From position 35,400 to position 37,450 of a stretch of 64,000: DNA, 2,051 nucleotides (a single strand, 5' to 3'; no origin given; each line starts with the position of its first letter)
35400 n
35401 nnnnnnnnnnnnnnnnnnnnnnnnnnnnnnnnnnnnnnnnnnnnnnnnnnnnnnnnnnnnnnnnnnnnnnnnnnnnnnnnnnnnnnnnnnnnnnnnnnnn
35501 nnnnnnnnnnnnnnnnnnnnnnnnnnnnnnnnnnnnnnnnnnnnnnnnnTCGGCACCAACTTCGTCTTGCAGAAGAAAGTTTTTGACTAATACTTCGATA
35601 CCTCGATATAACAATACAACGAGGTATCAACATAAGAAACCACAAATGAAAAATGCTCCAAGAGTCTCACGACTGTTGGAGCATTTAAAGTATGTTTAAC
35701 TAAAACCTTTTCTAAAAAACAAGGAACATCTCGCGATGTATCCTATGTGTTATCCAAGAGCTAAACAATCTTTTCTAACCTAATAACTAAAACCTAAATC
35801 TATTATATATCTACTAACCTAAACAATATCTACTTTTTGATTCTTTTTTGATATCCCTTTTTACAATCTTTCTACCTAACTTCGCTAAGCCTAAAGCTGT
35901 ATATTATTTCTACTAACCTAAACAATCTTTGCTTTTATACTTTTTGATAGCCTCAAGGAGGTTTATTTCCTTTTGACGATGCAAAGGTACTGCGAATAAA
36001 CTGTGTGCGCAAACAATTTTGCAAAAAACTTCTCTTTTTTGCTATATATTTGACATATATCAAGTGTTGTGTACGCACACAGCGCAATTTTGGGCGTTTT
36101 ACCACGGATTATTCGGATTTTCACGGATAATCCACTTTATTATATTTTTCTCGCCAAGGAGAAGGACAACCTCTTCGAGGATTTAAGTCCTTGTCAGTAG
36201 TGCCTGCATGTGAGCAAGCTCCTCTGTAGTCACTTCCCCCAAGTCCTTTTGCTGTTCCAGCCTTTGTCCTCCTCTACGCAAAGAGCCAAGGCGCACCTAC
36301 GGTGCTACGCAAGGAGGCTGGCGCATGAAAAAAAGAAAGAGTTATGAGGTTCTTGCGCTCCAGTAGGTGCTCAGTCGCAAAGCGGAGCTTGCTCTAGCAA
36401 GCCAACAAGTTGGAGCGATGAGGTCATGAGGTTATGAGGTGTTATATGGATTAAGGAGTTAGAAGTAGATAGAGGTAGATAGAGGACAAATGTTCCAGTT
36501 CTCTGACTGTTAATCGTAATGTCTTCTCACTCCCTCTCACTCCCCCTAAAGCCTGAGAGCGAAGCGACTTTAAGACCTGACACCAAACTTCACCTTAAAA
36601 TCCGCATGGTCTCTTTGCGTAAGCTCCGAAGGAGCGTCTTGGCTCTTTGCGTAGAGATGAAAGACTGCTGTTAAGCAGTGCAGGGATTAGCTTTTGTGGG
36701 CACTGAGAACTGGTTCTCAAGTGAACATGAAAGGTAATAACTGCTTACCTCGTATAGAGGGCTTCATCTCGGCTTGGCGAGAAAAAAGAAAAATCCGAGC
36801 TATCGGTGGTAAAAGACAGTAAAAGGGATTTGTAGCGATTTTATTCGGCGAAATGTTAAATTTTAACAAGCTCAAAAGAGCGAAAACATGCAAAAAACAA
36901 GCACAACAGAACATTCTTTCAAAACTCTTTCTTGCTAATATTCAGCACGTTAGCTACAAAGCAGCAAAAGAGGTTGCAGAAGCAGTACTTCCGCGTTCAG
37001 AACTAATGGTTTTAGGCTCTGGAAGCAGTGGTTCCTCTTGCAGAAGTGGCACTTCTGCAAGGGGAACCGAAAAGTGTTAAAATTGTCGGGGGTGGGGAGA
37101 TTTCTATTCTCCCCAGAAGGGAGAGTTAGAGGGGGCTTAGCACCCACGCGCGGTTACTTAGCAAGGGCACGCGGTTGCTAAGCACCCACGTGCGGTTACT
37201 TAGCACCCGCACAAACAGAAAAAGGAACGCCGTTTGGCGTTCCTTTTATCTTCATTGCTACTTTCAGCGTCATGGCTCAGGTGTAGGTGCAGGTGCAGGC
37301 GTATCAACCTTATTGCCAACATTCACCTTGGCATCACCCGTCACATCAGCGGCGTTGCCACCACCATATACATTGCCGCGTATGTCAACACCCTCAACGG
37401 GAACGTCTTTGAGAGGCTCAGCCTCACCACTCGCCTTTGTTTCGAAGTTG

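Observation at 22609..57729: Dispersed ~116-bp symmetric element family: flanks, length and fold conserved, interior sequence exchanged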

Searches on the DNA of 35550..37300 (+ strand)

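Call 25: search_rna_families(source=window, start=35550, end=37300, threshold=evalue, max_evalue=10)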
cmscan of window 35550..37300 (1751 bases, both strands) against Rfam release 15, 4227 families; matches with E-value up to 10: 14.
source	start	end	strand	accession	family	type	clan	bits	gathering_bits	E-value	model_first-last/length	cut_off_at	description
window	35642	35688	-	RF00489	ctRNA_p42d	Gene; antisense;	-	24.6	50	0.015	1-46/46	no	ctRNA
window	37214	37275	-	RF02432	SpF25_sRNA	Gene; sRNA;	-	22.7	48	0.81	1-102/102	no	Streptococcus sRNA SpF25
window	37209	37260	+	RF02907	patAB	Cis-reg; leader;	-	21.2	92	2.2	1-57/57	no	patAB leader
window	35631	35700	-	RF00708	mir-450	Gene; miRNA;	-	19.9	60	3.8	1-78/78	no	mir-450 microRNA precursor family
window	35651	35784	-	RF04180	BTnc231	Gene; sRNA;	-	19.5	80.4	0.41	1-154/154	no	Bacteroides sRNA BTnc231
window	37033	37065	+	RF00753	mir-503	Gene; miRNA;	-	19.2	54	0.64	1-71/71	no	mir-503 microRNA precursor family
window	37034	37061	-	RF00175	HIV-1_DIS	Cis-reg;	-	18.7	35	2.7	9-34/40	no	Human immunodeficiency virus type 1 dimerisation initiation site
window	37033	37065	-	RF00753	mir-503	Gene; miRNA;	-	16.9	54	3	1-71/71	no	mir-503 microRNA precursor family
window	37024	37078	+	RF03933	MIR6445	Gene; miRNA;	-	16.8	100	6.1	1-117/117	no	MIR6445 microRNA precursor family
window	35688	35729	+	RF02098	DGCR5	Gene; lncRNA;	-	16.6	50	5.5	1-49/49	no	DiGeorge syndrome critical region gene 5 conserved region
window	37200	37260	-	RF01420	snoR113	Gene; snRNA; snoRNA; CD-box;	-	15.9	47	4.7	1-103/103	no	Small nucleolar RNA snoR113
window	37080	37136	+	RF02937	Clostridiales-2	Gene; sRNA;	-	15.5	58.6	2.4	1-82/82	no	Clostridiales-2 RNA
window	36309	36490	+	RF02247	Six3os1_2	Gene; lncRNA;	-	15.4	80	5.4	1-217/217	no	Six3os1 conserved region 2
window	36554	36598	-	RF00039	DicF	Gene; antisense;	-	14.6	48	6.3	1-52/52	no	DicF RNA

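Call 35: search_dna_similar(query=window:36090-36830:+, collection=plasmids, mode=distant, max_evalue=0.001)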
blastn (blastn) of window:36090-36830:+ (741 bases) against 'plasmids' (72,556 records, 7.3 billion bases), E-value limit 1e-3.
No match.

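Call 64: build_rna_model(alignment_id=A3, structure=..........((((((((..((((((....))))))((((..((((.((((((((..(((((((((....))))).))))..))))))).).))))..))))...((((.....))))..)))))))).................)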
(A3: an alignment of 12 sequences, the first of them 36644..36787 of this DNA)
Model R1 built from alignment A3 (12 sequences, 145 columns); structure: as given.
model positions 144; base pairs 43; branch points 2; effective number of sequences 0.76; information 0.591 bits per position. Calibrated on 0.2 Mb of random sequence (short: E-values are rough).
structure used (alignment columns):
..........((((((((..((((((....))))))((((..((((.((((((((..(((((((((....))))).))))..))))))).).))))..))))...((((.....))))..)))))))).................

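Call 65: search_with_rna_model(model_id=R1, sources=[window, L002, L016, L017, L018, L019, L020, L031, L032, L035, L037, L039, L042, L044], max_evalue=10, make_alignment=true)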
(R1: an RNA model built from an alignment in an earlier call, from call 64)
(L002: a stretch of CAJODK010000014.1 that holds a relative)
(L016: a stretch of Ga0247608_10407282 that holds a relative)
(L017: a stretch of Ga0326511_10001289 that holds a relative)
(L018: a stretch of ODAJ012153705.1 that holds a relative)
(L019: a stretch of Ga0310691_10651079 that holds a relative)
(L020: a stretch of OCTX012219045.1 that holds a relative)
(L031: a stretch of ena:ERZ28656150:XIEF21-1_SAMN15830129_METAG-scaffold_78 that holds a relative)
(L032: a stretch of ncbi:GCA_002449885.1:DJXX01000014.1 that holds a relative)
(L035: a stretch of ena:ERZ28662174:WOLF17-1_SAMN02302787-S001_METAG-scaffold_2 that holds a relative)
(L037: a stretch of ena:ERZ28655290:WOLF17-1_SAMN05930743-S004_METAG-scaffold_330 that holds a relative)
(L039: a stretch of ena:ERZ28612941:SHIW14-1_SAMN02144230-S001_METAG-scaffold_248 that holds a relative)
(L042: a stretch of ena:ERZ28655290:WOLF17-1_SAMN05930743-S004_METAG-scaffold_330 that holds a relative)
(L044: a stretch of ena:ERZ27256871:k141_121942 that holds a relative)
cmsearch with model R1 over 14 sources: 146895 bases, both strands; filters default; matches with E-value up to 10: 38.
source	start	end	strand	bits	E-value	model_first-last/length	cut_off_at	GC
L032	5940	6083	+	181.1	3.6e-48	1-144/144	no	0.45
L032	5595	5738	+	180.4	5.5e-48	1-144/144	no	0.47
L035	5783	5926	+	180.2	6.3e-48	1-144/144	no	0.45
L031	5836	5979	+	179.8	8.2e-48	1-144/144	no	0.48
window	36644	36787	+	179.3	1.1e-47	1-144/144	no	0.44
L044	1910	2051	-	176.7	5.9e-47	1-144/144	no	0.46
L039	4108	4249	-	176.5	7e-47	1-144/144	no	0.49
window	57605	57746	+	175.6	1.2e-46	1-144/144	no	0.49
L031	6146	6289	+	170.9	2.5e-45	1-144/144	no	0.47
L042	4107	4249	-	165.2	9.8e-44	1-144/144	no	0.49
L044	2201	2341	+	68.4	8.6e-17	1-144/144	no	0.44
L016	84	226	-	66.4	3.1e-16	1-144/144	no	0.43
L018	1782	1922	+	60.9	1e-14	1-144/144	no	0.47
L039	4399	4539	+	60.8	1.1e-14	1-144/144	no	0.44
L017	11112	11252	+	60.4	1.4e-14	1-144/144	no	0.48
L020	4075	4213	-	59.3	2.9e-14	1-144/144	no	0.45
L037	3354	3492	+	58.2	6e-14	1-144/144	no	0.46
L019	263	403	+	57.6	8.5e-14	1-144/144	no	0.48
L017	10576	10719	-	56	2.4e-13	1-144/144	no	0.44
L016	364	504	+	54.5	6.2e-13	1-144/144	no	0.48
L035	5295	5434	-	52.9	1.8e-12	1-144/144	no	0.51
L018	705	841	+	52.8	1.9e-12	1-144/144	no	0.34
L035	5776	5919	-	46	1.5e-10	1-144/144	no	0.47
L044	1917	2058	+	45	2.8e-10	1-144/144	no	0.48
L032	5933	6076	-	45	2.9e-10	1-144/144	no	0.47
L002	4944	5085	-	43.3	8.3e-10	1-144/144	no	0.51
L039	4115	4256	+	40.6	4.6e-09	1-144/144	no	0.51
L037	3074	3214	-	38.8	1.4e-08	1-144/144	no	0.48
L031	5829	5972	-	37.9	2.7e-08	1-144/144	no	0.5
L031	6139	6282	-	37.1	4.3e-08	1-144/144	no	0.49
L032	5588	5731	-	35.8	1e-07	1-144/144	no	0.49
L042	4114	4256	+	23.8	0.00023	1-144/144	no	0.51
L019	1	70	-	13.8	0.14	1-72/144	3'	0.46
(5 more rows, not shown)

Alignment A4: 38 matches aligned to the model, 172 columns, each read 5' to 3' on its own strand. Consensus structure (alignment columns), stored with it:
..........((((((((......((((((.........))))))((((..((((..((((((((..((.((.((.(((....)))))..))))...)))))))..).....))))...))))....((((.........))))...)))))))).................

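Call 66: search_with_rna_model(model_id=R1, sources=[window, L002, L016, L017, L018, L019, L020, L031, L032, L035, L037, L039, L042, L044], max_evalue=1e-11, make_alignment=true)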
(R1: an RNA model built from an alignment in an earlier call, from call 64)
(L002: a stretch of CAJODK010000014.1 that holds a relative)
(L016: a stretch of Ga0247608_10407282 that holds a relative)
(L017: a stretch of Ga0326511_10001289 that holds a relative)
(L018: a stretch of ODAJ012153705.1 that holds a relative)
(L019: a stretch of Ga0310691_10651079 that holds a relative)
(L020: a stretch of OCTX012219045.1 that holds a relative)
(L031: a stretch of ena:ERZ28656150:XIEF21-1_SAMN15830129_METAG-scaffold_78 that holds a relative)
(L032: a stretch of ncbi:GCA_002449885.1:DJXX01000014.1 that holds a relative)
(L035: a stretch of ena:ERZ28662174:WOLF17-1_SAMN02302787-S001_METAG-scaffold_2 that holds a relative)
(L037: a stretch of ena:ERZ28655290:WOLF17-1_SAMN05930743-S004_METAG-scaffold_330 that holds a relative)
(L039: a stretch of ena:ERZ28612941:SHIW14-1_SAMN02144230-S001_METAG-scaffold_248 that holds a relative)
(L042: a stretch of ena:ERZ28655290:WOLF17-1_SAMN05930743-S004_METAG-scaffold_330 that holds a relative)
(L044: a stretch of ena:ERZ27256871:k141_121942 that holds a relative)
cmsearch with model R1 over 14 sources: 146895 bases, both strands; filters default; matches with E-value up to 1e-11: 24.
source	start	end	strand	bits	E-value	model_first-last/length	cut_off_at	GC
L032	5940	6083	+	181.1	3.6e-48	1-144/144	no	0.45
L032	5595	5738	+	180.4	5.5e-48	1-144/144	no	0.47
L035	5783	5926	+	180.2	6.3e-48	1-144/144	no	0.45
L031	5836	5979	+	179.8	8.2e-48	1-144/144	no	0.48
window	36644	36787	+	179.3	1.1e-47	1-144/144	no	0.44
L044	1910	2051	-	176.7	5.9e-47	1-144/144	no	0.46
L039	4108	4249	-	176.5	7e-47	1-144/144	no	0.49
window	57605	57746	+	175.6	1.2e-46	1-144/144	no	0.49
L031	6146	6289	+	170.9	2.5e-45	1-144/144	no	0.47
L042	4107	4249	-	165.2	9.8e-44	1-144/144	no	0.49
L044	2201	2341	+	68.4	8.6e-17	1-144/144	no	0.44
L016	84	226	-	66.4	3.1e-16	1-144/144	no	0.43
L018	1782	1922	+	60.9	1e-14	1-144/144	no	0.47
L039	4399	4539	+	60.8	1.1e-14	1-144/144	no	0.44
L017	11112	11252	+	60.4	1.4e-14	1-144/144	no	0.48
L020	4075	4213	-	59.3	2.9e-14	1-144/144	no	0.45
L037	3354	3492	+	58.2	6e-14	1-144/144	no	0.46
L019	263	403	+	57.6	8.5e-14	1-144/144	no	0.48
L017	10576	10719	-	56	2.4e-13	1-144/144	no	0.44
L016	364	504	+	54.5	6.2e-13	1-144/144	no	0.48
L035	5295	5434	-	52.9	1.8e-12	1-144/144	no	0.51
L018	705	841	+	52.8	1.9e-12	1-144/144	no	0.34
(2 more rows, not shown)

Alignment A5: 24 matches aligned to the model, 161 columns, each read 5' to 3' on its own strand. Consensus structure (alignment columns), stored with it:
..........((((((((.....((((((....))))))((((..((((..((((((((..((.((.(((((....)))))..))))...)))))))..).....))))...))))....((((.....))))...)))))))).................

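Call 84: build_rna_model(alignment_id=A5)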
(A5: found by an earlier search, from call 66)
Model R2 built from alignment A5 (24 sequences, 161 columns); structure: stored with the alignment.
model positions 143; base pairs 43; branch points 2; effective number of sequences 2.12; information 0.59 bits per position. Calibrated on 0.2 Mb of random sequence (short: E-values are rough).
structure used (alignment columns):
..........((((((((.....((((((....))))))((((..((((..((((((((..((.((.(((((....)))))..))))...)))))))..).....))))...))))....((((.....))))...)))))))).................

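Call 85: search_with_rna_model(model_id=R2, source=window, filters=off, max_evalue=1)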
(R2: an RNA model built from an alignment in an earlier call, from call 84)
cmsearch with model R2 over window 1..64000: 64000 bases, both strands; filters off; matches with E-value up to 1: 10.
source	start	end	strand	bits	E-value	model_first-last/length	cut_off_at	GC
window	36644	36787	+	155.2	6e-39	1-143/143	no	0.44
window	57605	57746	+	150.9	8.1e-38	1-143/143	no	0.49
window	22965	23107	+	108.7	9.8e-27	1-143/143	no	0.43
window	22592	22733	-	103.4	2.4e-25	1-143/143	no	0.49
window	36144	36284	-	84.6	2.1e-20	1-143/143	no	0.49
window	36654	36770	-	27.7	1.8e-05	11-126/143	no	0.44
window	57615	57729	-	26.7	3.3e-05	11-126/143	no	0.49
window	22609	22723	+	17.7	0.0078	11-126/143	no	0.48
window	8490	8621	-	11.8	0.28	1-143/143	no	0.37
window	31516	31581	-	11.3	0.38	1-143/143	no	0.35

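Call 86: search_with_rna_model(model_id=R2, sources=[window, L002, L016, L017, L018, L019, L020, L031, L032, L033, L035, L037, L039, L040, L042, L044, L050, L051], max_evalue=1e-7, make_alignment=true)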
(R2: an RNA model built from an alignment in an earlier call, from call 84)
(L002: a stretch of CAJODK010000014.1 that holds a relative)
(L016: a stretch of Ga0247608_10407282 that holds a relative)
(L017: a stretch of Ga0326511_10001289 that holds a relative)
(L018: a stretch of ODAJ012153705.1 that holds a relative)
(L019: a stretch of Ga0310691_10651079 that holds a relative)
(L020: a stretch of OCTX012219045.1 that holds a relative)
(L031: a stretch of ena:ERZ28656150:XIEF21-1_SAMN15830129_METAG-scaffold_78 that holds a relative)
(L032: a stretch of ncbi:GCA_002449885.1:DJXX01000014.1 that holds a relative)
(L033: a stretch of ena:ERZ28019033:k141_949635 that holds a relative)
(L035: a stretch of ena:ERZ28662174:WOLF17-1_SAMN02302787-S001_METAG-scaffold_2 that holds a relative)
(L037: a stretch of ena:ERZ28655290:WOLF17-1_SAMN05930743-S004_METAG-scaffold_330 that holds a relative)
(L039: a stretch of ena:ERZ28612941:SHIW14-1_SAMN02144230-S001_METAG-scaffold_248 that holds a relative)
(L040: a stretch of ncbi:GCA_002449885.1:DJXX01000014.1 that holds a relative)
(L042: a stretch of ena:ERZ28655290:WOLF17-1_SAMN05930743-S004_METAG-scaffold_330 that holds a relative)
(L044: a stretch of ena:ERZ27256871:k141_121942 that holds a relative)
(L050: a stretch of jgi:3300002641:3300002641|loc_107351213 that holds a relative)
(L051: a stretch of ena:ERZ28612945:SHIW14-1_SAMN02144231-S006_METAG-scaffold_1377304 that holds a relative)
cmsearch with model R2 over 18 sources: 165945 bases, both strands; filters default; matches with E-value up to 1e-7: 35.
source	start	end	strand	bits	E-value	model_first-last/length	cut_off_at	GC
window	36644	36787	+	155.2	1.5e-38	1-143/143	no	0.44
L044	1910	2051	-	153.9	3.5e-38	1-143/143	no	0.46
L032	5595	5738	+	153.3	4.9e-38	1-143/143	no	0.47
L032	5940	6083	+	153.2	5.3e-38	1-143/143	no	0.45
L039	4108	4249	-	152.1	9.9e-38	1-143/143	no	0.49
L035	5783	5926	+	151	2e-37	1-143/143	no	0.45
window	57605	57746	+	150.9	2.1e-37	1-143/143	no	0.49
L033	5836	5979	+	150.8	2.2e-37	1-143/143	no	0.47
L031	5836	5979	+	149.6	4.6e-37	1-143/143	no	0.48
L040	4108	4249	-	149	6.7e-37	1-143/143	no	0.48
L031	6146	6289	+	141.5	6.1e-35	1-143/143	no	0.47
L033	6146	6289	+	141.5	6.1e-35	1-143/143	no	0.47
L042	4107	4249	-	141.1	8.1e-35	1-143/143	no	0.49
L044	2201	2341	+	114.1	9.5e-28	1-143/143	no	0.44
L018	1782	1922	+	114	1e-27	1-143/143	no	0.47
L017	11112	11252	+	113.8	1.2e-27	1-143/143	no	0.48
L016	364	504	+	111.4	4.8e-27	1-143/143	no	0.48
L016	84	226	-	111.2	5.7e-27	1-143/143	no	0.43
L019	263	403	+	109.6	1.4e-26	1-143/143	no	0.48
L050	2204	2346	+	108.7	2.5e-26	1-143/143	no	0.43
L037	3354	3492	+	108.1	3.6e-26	1-143/143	no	0.46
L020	4075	4213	-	107.9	4.2e-26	1-143/143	no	0.45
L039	4399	4539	+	107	7.1e-26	1-143/143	no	0.44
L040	4399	4539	+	107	7.1e-26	1-143/143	no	0.44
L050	1831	1972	-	103.4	6.1e-25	1-143/143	no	0.49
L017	10576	10719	-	102.2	1.3e-24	1-143/143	no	0.44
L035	5295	5434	-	93.8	2.1e-22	1-143/143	no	0.51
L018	705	841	+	86.8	1.5e-20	1-143/143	no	0.34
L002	4944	5085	-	86.6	1.6e-20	1-143/143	no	0.51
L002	5206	5343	+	80.4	6.9e-19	1-143/143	no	0.45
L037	3074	3214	-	80.3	7.2e-19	1-143/143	no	0.48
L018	37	172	-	74.4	2.5e-17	1-143/143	no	0.41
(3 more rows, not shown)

Alignment A6: 35 matches aligned to the model, 159 columns, each read 5' to 3' on its own strand. Consensus structure (alignment columns), stored with it:
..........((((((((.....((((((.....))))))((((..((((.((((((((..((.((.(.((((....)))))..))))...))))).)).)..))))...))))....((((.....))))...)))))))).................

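Call 91: search_with_rna_model(model_id=R2, source=L052, max_evalue=0.01)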
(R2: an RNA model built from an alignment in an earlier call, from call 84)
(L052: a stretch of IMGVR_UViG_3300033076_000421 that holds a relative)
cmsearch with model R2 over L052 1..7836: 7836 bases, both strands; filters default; matches with E-value up to 0.01: 1.
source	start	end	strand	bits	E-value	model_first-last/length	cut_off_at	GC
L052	2697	2742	+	16.9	0.0015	1-143/143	no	0.63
